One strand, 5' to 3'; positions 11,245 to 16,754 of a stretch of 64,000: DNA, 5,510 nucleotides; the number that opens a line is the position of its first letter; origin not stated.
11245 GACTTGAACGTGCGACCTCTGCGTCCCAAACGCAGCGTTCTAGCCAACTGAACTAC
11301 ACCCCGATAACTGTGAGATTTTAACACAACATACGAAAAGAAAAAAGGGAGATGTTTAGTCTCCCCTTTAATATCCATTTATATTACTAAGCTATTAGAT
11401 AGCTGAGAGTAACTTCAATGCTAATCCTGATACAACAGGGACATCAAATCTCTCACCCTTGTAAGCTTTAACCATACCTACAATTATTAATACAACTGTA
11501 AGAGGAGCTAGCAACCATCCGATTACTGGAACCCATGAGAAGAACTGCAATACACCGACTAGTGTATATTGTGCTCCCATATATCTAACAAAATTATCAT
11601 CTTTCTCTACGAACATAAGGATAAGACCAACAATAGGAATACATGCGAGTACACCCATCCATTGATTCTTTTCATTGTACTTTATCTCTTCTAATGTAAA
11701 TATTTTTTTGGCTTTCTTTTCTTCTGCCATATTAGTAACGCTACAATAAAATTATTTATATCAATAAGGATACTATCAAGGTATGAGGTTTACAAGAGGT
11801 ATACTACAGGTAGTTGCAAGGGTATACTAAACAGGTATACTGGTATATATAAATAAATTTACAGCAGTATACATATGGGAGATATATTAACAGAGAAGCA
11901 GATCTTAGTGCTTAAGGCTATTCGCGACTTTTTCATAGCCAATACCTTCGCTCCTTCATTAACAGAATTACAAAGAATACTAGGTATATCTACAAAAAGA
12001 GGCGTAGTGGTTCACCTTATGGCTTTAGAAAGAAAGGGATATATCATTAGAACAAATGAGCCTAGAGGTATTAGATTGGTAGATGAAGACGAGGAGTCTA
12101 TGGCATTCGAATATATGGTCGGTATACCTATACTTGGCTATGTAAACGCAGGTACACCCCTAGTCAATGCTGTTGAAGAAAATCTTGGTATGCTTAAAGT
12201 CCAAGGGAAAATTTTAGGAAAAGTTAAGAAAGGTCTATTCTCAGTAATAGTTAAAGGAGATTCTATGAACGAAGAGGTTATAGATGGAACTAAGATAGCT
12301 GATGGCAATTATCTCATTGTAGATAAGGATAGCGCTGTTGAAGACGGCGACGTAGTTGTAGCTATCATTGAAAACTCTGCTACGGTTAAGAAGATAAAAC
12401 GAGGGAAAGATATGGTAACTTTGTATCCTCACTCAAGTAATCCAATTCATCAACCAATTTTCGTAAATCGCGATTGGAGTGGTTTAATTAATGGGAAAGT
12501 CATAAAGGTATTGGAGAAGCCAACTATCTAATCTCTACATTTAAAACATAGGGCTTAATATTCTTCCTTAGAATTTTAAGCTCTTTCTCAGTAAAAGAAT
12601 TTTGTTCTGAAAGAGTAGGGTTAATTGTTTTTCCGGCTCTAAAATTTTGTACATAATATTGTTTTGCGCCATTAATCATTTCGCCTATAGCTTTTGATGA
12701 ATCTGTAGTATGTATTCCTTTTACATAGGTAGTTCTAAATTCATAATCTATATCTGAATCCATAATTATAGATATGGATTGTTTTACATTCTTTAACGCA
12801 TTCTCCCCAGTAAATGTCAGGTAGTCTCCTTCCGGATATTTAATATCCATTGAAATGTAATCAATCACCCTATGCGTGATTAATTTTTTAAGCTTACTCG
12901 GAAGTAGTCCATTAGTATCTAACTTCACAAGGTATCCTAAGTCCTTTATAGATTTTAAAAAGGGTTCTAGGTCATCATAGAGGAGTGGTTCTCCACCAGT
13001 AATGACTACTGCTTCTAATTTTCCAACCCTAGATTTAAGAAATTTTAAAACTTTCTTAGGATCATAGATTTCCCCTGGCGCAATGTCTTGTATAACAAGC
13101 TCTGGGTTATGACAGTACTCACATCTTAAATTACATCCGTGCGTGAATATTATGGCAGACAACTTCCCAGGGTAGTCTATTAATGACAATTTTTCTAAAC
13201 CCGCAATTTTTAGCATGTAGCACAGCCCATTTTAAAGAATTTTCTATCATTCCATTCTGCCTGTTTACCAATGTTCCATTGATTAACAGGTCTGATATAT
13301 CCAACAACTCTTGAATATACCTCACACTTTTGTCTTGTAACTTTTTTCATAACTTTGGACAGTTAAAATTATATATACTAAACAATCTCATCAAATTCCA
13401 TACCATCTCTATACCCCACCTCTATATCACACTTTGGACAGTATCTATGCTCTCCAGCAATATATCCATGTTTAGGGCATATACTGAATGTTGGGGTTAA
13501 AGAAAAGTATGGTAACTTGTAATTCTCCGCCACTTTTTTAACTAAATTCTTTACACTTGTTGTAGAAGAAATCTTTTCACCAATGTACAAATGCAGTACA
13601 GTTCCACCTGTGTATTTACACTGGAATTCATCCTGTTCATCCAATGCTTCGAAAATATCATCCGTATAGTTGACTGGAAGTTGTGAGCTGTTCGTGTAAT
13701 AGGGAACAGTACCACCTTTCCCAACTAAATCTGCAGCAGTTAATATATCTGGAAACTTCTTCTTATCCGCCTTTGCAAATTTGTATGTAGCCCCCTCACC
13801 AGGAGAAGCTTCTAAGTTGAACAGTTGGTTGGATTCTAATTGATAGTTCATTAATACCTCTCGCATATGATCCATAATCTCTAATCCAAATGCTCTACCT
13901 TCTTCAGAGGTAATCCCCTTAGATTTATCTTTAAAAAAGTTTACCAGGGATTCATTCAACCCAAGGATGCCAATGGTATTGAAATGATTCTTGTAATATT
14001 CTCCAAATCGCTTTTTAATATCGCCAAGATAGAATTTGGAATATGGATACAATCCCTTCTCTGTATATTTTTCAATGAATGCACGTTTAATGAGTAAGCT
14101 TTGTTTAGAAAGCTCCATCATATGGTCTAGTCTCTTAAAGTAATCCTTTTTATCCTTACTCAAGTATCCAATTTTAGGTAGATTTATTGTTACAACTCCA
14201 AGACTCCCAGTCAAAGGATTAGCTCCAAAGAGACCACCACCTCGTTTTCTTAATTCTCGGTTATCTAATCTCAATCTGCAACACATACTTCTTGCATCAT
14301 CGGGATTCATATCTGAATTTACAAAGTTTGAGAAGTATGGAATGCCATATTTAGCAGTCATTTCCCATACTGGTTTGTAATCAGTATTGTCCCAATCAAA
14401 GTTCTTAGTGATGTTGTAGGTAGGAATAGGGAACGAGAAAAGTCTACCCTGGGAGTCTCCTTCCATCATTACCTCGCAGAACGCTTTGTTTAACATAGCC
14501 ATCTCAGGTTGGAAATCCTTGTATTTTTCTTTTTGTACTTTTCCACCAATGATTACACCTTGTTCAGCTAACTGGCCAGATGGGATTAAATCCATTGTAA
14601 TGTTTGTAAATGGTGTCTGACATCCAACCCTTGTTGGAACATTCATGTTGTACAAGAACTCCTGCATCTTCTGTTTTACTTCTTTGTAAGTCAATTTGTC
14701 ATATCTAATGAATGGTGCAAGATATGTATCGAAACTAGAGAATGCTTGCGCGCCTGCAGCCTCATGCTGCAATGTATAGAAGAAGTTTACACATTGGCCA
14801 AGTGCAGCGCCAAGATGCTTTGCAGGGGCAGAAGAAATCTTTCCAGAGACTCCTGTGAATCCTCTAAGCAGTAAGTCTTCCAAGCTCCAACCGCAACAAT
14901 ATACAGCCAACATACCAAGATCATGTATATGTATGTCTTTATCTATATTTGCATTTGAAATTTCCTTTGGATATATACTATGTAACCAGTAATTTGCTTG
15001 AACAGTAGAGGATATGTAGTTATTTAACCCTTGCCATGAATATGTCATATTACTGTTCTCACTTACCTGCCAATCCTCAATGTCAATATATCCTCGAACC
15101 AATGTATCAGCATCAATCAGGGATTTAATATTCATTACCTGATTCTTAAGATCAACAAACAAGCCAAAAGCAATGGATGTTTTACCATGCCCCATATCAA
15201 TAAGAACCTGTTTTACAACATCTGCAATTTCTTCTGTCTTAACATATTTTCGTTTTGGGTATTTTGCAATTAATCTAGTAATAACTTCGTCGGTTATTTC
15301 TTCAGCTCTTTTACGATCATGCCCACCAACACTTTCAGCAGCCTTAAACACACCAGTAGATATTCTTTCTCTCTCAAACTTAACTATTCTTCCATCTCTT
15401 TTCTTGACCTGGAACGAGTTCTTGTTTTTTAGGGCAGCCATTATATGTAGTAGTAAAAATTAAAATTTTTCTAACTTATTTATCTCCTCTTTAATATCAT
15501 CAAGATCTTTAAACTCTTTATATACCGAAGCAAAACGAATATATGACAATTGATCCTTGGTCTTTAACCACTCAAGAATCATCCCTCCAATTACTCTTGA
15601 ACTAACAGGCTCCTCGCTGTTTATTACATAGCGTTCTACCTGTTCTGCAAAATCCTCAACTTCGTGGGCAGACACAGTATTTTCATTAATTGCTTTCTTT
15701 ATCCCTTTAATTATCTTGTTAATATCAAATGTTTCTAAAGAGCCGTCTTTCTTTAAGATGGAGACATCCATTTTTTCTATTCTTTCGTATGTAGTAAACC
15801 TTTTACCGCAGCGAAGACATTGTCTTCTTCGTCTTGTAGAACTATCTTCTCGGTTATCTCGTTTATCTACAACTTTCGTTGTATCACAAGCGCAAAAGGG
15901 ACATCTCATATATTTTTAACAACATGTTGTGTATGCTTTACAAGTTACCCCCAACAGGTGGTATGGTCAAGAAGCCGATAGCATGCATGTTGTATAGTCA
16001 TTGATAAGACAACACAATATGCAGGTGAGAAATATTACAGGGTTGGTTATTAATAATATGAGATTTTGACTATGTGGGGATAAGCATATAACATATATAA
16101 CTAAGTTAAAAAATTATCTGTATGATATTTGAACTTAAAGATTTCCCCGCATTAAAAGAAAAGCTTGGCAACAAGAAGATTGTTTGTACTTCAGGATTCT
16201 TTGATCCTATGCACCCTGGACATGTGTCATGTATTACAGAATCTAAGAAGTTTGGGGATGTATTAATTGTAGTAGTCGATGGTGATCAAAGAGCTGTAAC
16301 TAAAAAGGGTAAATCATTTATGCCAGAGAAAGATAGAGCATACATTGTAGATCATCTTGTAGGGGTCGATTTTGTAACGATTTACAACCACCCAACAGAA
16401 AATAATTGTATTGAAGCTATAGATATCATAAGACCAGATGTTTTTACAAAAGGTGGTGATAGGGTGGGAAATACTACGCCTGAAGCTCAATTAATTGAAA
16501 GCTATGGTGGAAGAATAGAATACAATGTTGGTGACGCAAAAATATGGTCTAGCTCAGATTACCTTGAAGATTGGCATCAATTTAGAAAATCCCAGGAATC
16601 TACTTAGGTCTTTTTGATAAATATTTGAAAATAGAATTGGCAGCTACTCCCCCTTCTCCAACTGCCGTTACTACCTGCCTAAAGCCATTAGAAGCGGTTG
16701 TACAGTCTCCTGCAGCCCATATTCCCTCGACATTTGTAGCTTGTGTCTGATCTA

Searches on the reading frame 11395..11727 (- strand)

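Call 28: search_protein_families(library=pfam, proteins=[window:11395-11727:-], max_evalue=0.001)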
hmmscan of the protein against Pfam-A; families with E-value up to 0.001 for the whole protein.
window:11395-11727:- (110 aa): 1 family
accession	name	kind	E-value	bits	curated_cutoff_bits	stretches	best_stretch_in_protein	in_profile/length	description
PF09685.15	DUF4870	-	3e-05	24.4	25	1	32-99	24-103/107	Domain of unknown function (DUF4870)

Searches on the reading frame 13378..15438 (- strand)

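Call 29: search_protein_families(library=pfam, proteins=[window:13378-15438:-], max_evalue=0.001)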
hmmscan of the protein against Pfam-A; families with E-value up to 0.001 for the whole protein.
window:13378-15438:- (686 aa): 2 families
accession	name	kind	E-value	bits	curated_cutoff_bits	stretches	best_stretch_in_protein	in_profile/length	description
PF13597.11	NRDD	-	1.3e-179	598.9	26.2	1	127-671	1-528/562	Anaerobic ribonucleoside-triphosphate reductase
PF03477.21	ATP-cone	-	8.5e-14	52.3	25.8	1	10-84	2-72/88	ATP cone domain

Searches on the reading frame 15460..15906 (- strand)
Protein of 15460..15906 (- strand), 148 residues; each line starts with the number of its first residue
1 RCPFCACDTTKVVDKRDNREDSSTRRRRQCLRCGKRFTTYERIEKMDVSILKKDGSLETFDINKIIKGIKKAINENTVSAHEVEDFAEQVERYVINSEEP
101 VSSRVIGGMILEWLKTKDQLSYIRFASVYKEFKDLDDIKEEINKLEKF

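Call 29: search_protein_families(library=pfam, proteins=[window:15460-15906:-], max_evalue=0.001)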
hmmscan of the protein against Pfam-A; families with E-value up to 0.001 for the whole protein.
window:15460-15906:- (148 aa): 2 families
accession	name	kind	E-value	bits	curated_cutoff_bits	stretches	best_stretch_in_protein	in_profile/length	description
PF03477.21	ATP-cone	-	8.3e-15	55.6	25.8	1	49-134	2-87/88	ATP cone domain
PF22811.2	Zn_ribbon_NrdR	-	1.2e-14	54.4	27.2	1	1-41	2-42/42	Transcriptional repressor NrdR-like, N-terminal domain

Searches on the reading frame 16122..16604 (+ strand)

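Call 29: search_protein_families(library=pfam, proteins=[window:16122-16604:+], max_evalue=0.001)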
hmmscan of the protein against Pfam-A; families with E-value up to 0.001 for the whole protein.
window:16122-16604:+ (161 aa): 1 family
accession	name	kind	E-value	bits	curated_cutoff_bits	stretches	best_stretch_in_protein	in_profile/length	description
PF01467.32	CTP_transf_like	-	2.1e-08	34.9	21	1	24-118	3-94/133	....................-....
